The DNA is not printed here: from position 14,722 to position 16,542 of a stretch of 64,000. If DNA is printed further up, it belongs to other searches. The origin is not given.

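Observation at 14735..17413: Radical-SAM/SPASM maturase with long N-terminal extension plus acidic repeat protein, wedged beside a doubly interrupted tRNA-Arg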

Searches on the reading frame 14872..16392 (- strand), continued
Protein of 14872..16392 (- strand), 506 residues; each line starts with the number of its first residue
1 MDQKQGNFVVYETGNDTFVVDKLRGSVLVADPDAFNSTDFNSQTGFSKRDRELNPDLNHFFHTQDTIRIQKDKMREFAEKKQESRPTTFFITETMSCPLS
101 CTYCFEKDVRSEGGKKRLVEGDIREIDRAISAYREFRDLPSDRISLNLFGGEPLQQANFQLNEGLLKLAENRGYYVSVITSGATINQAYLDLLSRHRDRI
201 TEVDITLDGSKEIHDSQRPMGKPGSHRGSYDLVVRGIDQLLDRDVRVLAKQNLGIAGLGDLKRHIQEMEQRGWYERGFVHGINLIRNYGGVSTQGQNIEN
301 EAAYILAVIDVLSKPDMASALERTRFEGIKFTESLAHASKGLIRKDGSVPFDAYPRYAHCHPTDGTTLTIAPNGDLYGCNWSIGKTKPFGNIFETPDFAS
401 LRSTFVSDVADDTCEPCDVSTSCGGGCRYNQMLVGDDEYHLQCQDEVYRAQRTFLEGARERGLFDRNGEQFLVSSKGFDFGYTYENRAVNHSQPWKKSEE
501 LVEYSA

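Call 23: search_protein_families(library=pfam, proteins=[L001:7048-7998:+, L001:6644-7051:+, L004:6524-6985:+, L005:7600-8004:+, L006:269-1783:+, P0010, P0006, L005:9534-10235:+], max_evalue=0.1)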
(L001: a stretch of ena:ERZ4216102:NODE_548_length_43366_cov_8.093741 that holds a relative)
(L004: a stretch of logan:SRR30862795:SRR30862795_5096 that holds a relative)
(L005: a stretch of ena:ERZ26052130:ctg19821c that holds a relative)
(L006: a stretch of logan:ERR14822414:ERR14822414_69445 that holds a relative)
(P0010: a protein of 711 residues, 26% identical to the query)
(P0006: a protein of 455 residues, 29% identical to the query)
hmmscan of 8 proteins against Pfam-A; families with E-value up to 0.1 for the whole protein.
L001:7048-7998:+ (316 aa): 11 families
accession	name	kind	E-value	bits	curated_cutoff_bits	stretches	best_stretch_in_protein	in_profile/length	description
PF01656.29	CbiA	-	3.5e-12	46.8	25.4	1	7-242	6-115/125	CobQ/CobB/MinD/ParA nucleotide binding domain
PF13614.12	AAA_31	-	5.6e-09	36.6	27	1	8-74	10-77/177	AAA domain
PF10609.15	ParA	-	2.4e-07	30.9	27.1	1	6-61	10-68/246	NUBPL iron-transfer P-loop NTPase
PF02374.21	ArsA_ATPase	-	8.7e-07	28.9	24.3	1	4-72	5-71/305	Anion-transporting ATPase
PF00142.24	Fer4_NifH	-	0.00021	21.3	25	1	2-38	2-38/271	4Fe-4S iron sulfur cluster binding proteins, NifH/frxC family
PF00448.28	SRP54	-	0.00057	20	22.7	1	3-38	4-39/196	SRP54-type protein, GTPase domain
PF09140.17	MipZ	-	0.0042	16.9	20.7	1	8-41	9-42/262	ATPase MipZ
PF00005.33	ABC_tran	-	0.0043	18.1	25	1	2-48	13-52/137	ABC transporter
PF07015.17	VirC1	-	0.036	13.8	24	1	8-42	10-44/231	VirC1 protein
PF07728.20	AAA_5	-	0.041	14.3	22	1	5-113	4-104/139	AAA domain (dynein-related subfamily)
PF13238.12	AAA_18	-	0.079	13.9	29.4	0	6-45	4-42/128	AAA domain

L001:6644-7051:+ (135 aa): 0 families

L004:6524-6985:+ (153 aa): 0 families

L005:7600-8004:+ (134 aa): 0 families

L006:269-1783:+ (504 aa): 4 families
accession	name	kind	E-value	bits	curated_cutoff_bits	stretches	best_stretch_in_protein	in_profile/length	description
PF02492.25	cobW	-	2.5e-13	50.4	20.7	1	3-120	2-114/180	CobW/HypB/UreG, nucleotide-binding domain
PF13401.12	AAA_22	-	0.016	16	27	1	4-38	8-33/130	AAA domain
PF03266.21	NTPase_1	-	0.04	14.2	23.9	1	5-27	3-25/168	NTPase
PF03193.22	RsgA_GTPase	-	0.089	13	30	0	2-26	107-131/174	RsgA GTPase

P0010 (711 aa): 5 families
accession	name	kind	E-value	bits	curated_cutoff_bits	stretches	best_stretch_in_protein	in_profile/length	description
PF18978.5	DUF5714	-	7.3e-51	172.6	26.2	1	541-709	2-173/173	Family of unknown function (DUF5714)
PF04055.27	Radical_SAM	-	1.1e-20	75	29.5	1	117-282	2-164/166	Radical SAM superfamily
PF13353.11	Fer4_12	-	8.5e-08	33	22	1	121-247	14-133/137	4Fe-4S single cluster domain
PF21362.3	Sina_RING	-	0.033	14.8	29.3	1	508-533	1-27/35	E3 ubiquitin-protein ligase sina/sinah, RING finger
PF06827.20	zf-FPG_IleRS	-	0.077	13.3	21.3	0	506-531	2-27/30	Zinc finger found in FPG and IleRS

P0006 (455 aa): 2 families
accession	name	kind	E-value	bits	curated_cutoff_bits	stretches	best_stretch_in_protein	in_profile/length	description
PF04055.27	Radical_SAM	-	1.4e-18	68.1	29.5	1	93-260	2-164/166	Radical SAM superfamily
PF13353.11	Fer4_12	-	1.8e-08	35.2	22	1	97-216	14-124/137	4Fe-4S single cluster domain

L005:9534-10235:+ (233 aa): 0 families

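Call 33: find_encoding_contigs(protein=P0006, flank=6000, max_places=2)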
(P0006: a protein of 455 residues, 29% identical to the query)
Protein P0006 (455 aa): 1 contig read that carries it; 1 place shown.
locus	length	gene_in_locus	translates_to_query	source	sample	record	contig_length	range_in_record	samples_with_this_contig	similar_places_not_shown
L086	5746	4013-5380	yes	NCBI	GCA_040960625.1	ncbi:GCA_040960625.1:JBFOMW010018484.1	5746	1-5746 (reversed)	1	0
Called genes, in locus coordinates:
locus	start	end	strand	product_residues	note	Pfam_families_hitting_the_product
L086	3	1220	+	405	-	?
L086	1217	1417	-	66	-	PF00210:Ferritin (weak), PF02915:Rubrerythrin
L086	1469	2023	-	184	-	PF21349:RUBY_RBDX (faint), PF13668:Ferritin_2 (faint), PF02915:Rubrerythrin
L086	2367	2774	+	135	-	PF03965:Penicillinase_R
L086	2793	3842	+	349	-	PF05569:Peptidase_M56, PF01435:Peptidase_M48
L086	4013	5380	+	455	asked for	PF04055:Radical_SAM, PF13353:Fer4_12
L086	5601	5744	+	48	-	?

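Call 34: find_encoding_contigs(protein=P0009, flank=6000, max_places=2)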
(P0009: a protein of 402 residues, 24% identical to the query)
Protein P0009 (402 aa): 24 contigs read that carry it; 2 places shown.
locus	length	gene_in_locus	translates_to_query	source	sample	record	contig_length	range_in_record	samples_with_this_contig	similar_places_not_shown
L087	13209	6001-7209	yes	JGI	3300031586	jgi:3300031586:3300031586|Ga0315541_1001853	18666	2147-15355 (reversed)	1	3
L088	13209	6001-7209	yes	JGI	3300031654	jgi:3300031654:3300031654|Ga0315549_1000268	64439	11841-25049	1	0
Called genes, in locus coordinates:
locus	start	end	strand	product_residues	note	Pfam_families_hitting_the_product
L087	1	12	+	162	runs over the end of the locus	PF02525:Flavodoxin_2 (faint), PF03358:FMN_red, PF00258:Flavodoxin_1, PF12641:Flavodoxin_3, PF12724:Flavodoxin_5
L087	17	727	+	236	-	PF14229:DUF4332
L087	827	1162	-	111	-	-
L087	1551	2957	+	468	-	PF04055:Radical_SAM, PF13353:Fer4_12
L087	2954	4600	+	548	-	PF05124:S_layer_C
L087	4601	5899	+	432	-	PF13353:Fer4_12, PF04055:Radical_SAM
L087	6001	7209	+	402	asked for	PF04055:Radical_SAM, PF13353:Fer4_12 (weak)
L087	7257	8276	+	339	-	PF00005:ABC_tran, PF13304:AAA_21 (weak)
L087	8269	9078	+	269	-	PF01061:ABC2_membrane (weak)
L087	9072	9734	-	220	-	PF00702:Hydrolase, PF08282:Hydrolase_3, PF12710:HAD (faint), PF08282:Hydrolase_3, PF05116:S6PP (weak)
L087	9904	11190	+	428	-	PF14691:Fer4_20, PF07992:Pyr_redox_2, PF13241:NAD_binding_7 (faint), PF13450:NAD_binding_8 (weak), PF13738:Pyr_redox_3, PF00070:Pyr_redox (weak)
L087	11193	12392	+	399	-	PF01180:DHO_dh, PF01207:Dus (weak), PF12837:Fer4_6 (faint), PF12797:Fer4_2 (faint), PF00037:Fer4 (faint), PF12838:Fer4_7, PF13237:Fer4_10 (faint), PF14697:Fer4_21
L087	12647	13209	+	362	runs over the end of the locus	PF02729:OTCace_N, PF00185:OTCace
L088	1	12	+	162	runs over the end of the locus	PF02525:Flavodoxin_2 (faint), PF03358:FMN_red, PF00258:Flavodoxin_1, PF12641:Flavodoxin_3, PF12724:Flavodoxin_5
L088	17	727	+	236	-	PF14229:DUF4332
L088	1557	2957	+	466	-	PF04055:Radical_SAM, PF13353:Fer4_12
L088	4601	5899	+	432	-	PF13353:Fer4_12, PF04055:Radical_SAM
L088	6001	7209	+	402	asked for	PF04055:Radical_SAM, PF13353:Fer4_12 (weak)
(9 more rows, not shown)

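Call 37: search_solved_structures(query=A1, max_evalue=0.01)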
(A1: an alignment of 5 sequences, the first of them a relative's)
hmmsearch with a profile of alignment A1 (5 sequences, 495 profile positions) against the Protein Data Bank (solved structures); distinct sequences matched with E-value up to 0.01: 3.
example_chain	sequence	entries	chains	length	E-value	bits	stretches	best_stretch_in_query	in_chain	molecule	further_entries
4k37_A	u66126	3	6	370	1e-07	34.2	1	96-238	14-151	Anaerobic sulfatase-maturating enzyme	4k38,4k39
4k36_A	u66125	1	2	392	1.2e-07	33.9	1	96-238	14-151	Anaerobic sulfatase-maturating enzyme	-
9gm3_A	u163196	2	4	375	2.5e-07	32.9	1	83-237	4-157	ChlB radical SAM domain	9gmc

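Call 43: predict_structure(alignment_id=A2)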
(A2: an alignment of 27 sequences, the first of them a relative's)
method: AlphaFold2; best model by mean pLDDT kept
length: 506 residues; sequences in the alignment: 27
mean_pLDDT: 84.5   pTM: 0.87
mean pLDDT of the five models: 84.5, 83.9, 81.3, 80.3, 79.5
residues with pLDDT >= 90: 271; 70-90: 152; 50-70: 53; < 50: 30
segments of 3 or more residues with pLDDT < 50: 1-4, 485-506
pLDDT, mean of each block of 10 residues (from residue 1): 62 90 90 95 93 93 89 83 88 91 73 79 97 94 93 95 98 96 96 96 95 92 82 98 96 90 96 93 77 77 93 94 87 90 90 68 82 92 87 93 74 56 67 62 75 93 91 87 49 39 31
secondary structure, 60 per line:
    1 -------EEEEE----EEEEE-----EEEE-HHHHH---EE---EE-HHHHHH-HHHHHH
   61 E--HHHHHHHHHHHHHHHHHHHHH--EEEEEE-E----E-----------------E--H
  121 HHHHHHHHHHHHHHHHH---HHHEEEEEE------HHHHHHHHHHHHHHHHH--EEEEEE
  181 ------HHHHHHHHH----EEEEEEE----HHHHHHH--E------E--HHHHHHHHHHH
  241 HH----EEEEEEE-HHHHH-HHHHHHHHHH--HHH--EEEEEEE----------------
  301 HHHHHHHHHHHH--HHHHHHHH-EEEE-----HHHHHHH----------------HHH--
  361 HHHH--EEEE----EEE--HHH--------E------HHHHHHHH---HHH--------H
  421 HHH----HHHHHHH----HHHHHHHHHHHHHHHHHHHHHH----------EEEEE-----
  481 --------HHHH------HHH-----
elements in order: E8-12 E17-21 E27-30 H32-36 H48-53 H55-60 H64-84 E87-92 H120-137 E144-149 H156-172 E175-180 H187-195 E200-206 H211-217 H230-242 E247-253 H255-259 H261-270 E278-284 H301-312 H315-322 E324-327 H333-339 H361-364 E367-370 E375-377 H398-405 H420-423 H428-434 H439-460 E471-475 H489-492

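Call 47: fold_search(model_id=the predicted structure, library=pdb)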
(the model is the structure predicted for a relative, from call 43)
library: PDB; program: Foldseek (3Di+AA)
matches with E <= 10: 1506; with E <= 0.001: 91
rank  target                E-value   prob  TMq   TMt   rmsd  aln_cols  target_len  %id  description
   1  8vpo                  2.3e-14  1.00  0.52  0.57   7.3       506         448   14  X-Ray Crystal Structure of TigE from Paramaledivibacter caminithermalis (released 2024-02-07)
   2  4k38_A                1.2e-13  1.00  0.53  0.70   5.5       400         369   16  Native anSMEcpe with bound AdoMet and Kp18Cys peptide (released 2013-05-08)
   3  4k36_B                2.6e-13  1.00  0.53  0.71   5.3       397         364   16  His6 tagged anSMEcpe with bound AdoMet (released 2013-05-08)
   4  4k39_B                3.3e-13  1.00  0.52  0.70   5.5       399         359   17  Native anSMEcpe with bound AdoMet and Cp18Cys peptide (released 2013-05-08)
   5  5why_A                3.7e-13  1.00  0.50  0.58   9.4       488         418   15  Structural Insights into Thioether Bond Formation in the Biosynthesis of Sactipeptides (released 2017-07-26)
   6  4k37_B                7.6e-13  1.00  0.54  0.72   5.8       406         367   16  Native anSMEcpe with bound AdoMet (released 2013-05-08)
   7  5v1q_A                7.6e-13  1.00  0.50  0.58  13.9       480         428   15  Crystal structure of Streptococcus suis SuiB (released 2017-08-30)
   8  4k36_A                8.0e-13  1.00  0.52  0.67   8.2       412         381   16  His6 tagged anSMEcpe with bound AdoMet (released 2013-05-08)
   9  4k39_A                1.1e-12  1.00  0.50  0.68   6.3       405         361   16  Native anSMEcpe with bound AdoMet and Cp18Cys peptide (released 2013-05-08)
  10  4k37_A                1.3e-12  1.00  0.51  0.67   6.3       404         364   17  Native anSMEcpe with bound AdoMet (released 2013-05-08)
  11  5v1q_B                1.9e-12  1.00  0.48  0.55  13.6       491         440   14  Crystal structure of Streptococcus suis SuiB (released 2017-08-30)
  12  9gmc_C                2.1e-12  1.00  0.52  0.67   5.4       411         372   17  Crystal structure of the complex formed between the radical SAM protein ChlB and the R3A mutant of ChlA (released 2025-06-25)
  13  4k38_B                2.3e-12  1.00  0.52  0.69   6.1       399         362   16  Native anSMEcpe with bound AdoMet and Kp18Cys peptide (released 2013-05-08)
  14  9gm3_C                2.3e-12  1.00  0.52  0.68   5.6       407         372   17  Crystal structure of the complex formed between the radical SAM protein ChlB and the leader region of its precursor su (released 2025-06-25)
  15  9gm3_A                2.9e-12  1.00  0.52  0.68   5.8       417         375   18  Crystal structure of the complex formed between the radical SAM protein ChlB and the leader region of its precursor su (released 2025-06-25)
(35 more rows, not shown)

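Call 57: find_related_loci(query=A1, collection=metagenome_contigs, flank=8000)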
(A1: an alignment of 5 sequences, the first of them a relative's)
Query A1 (506 aa) in metagenome_contigs; peptide patterns used: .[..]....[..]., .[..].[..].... (x = any residue, [..] = any of these).
343 stretches matched a pattern; 91 encode a relative of the query (tblastn E <= 1e-3); the best 80 are kept; 80 distinct loci.
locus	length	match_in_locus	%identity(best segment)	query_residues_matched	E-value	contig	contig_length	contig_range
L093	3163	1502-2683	27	58-463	1e-34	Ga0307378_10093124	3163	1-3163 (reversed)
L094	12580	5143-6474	25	13-462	3e-33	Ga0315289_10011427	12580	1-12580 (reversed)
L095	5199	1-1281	26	18-450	3e-31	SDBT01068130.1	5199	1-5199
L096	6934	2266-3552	26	16-450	5e-31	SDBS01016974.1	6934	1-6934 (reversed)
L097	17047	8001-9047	25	73-432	9e-29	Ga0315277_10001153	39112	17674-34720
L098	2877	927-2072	26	88-480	4e-28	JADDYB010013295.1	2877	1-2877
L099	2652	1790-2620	30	13-292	5e-28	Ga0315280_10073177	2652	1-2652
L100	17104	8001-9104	26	80-427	2e-25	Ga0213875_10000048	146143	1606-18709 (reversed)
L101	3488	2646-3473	29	15-293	1e-24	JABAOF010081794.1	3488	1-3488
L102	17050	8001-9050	27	89-451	7e-25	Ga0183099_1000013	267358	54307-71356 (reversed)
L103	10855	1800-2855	26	64-427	6e-24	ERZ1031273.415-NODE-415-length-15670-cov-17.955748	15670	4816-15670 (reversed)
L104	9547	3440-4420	25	91-428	3e-23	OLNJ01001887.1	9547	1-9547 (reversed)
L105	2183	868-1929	25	81-445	2e-23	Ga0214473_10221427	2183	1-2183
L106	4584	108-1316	22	1-430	1e-17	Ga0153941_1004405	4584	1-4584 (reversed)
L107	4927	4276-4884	28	64-273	1e-17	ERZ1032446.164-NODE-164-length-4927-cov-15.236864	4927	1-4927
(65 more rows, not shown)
